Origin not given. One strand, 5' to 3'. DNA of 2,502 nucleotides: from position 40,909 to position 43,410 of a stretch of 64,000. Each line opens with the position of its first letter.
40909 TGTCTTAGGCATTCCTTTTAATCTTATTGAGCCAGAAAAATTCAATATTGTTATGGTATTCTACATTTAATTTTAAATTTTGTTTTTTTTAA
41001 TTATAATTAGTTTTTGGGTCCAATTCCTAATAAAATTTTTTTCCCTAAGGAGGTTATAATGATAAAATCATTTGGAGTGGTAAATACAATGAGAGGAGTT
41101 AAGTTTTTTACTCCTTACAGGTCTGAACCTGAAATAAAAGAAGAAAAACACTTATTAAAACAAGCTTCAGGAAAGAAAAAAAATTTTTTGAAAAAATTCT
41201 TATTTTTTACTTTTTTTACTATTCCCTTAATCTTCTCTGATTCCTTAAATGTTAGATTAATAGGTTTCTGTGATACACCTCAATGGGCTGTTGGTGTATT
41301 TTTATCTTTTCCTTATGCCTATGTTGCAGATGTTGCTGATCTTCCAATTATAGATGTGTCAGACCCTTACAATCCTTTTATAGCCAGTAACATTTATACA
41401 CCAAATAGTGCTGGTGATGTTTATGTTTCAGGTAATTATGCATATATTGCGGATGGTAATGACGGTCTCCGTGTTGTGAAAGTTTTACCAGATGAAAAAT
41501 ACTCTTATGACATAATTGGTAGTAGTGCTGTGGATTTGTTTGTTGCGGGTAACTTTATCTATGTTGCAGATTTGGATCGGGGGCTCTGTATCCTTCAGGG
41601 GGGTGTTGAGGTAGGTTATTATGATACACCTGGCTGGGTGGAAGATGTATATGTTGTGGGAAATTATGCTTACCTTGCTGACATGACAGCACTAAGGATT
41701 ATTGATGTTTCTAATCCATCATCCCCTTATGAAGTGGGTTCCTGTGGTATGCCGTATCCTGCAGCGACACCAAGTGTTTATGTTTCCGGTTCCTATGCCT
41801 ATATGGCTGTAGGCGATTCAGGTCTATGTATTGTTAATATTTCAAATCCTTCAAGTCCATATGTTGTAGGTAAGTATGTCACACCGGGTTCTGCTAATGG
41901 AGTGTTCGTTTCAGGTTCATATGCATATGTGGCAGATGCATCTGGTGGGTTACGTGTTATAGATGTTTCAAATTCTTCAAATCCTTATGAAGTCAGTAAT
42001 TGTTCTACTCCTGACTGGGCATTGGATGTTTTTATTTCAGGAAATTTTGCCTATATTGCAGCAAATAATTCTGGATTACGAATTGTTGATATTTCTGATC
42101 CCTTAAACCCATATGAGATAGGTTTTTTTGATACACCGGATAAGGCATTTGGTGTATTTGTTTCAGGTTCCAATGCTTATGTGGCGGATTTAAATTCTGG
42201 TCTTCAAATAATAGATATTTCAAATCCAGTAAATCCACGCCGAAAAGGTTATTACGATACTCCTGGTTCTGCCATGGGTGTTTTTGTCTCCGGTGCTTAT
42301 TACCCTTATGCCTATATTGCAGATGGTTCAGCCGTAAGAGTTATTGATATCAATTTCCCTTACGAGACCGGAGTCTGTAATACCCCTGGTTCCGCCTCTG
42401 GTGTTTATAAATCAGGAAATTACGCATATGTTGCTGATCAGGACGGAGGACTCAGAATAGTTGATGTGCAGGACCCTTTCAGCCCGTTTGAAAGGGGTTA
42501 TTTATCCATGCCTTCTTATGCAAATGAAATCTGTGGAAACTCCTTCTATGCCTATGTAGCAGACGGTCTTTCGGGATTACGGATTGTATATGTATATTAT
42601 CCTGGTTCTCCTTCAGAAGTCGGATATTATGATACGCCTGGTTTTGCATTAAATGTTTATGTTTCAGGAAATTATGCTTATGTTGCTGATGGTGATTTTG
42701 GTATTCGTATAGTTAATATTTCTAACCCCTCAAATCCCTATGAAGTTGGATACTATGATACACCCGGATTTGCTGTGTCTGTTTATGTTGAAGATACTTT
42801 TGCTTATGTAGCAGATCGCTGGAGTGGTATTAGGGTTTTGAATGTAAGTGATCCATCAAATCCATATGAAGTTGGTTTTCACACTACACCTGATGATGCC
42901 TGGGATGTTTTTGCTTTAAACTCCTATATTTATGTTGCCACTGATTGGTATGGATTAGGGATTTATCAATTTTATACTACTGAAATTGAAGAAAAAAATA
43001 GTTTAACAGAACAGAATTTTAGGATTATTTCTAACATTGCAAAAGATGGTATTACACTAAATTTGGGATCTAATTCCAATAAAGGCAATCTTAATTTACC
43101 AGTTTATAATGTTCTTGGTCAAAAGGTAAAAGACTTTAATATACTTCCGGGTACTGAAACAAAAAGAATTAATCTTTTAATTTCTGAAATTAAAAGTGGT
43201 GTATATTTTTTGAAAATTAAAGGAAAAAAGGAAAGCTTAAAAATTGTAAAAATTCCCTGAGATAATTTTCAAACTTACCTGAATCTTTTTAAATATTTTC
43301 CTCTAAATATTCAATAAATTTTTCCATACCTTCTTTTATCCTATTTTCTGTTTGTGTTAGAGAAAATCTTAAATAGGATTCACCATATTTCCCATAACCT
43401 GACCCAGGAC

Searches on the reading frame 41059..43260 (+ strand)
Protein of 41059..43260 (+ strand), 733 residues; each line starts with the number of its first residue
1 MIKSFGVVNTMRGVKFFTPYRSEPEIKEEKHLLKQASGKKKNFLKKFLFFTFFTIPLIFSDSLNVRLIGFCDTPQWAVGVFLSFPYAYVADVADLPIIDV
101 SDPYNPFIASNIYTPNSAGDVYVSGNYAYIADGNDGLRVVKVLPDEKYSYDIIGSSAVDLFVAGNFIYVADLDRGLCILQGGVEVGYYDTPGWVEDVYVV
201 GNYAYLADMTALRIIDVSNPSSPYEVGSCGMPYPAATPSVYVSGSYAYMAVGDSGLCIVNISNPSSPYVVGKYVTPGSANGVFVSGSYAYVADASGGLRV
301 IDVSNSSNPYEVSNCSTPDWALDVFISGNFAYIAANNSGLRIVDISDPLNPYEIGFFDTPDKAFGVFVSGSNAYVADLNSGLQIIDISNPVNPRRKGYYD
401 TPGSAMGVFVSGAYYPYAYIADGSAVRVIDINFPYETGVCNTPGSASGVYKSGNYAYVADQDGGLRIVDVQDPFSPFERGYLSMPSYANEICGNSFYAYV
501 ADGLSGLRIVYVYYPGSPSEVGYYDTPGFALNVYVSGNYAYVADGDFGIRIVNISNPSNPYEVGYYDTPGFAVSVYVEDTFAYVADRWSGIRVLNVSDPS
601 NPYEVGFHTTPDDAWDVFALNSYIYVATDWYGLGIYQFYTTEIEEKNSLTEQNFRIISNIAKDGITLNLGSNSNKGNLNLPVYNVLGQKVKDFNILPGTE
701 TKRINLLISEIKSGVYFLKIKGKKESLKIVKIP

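Call 81: search_protein_families(library=pfam, proteins=[window:41059-43260:+], max_evalue=0.001)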
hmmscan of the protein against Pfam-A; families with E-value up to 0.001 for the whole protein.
window:41059-43260:+ (733 aa): 2 families
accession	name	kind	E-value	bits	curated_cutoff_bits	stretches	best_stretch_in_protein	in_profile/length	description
PF08309.17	LVIVD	-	9.4e-118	383.8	20.2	10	528-568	2-42/42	LVIVD repeat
PF18962.6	Por_Secre_tail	-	6.8e-08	33.1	27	1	661-727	6-69/75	Secretion system C-terminal sorting domain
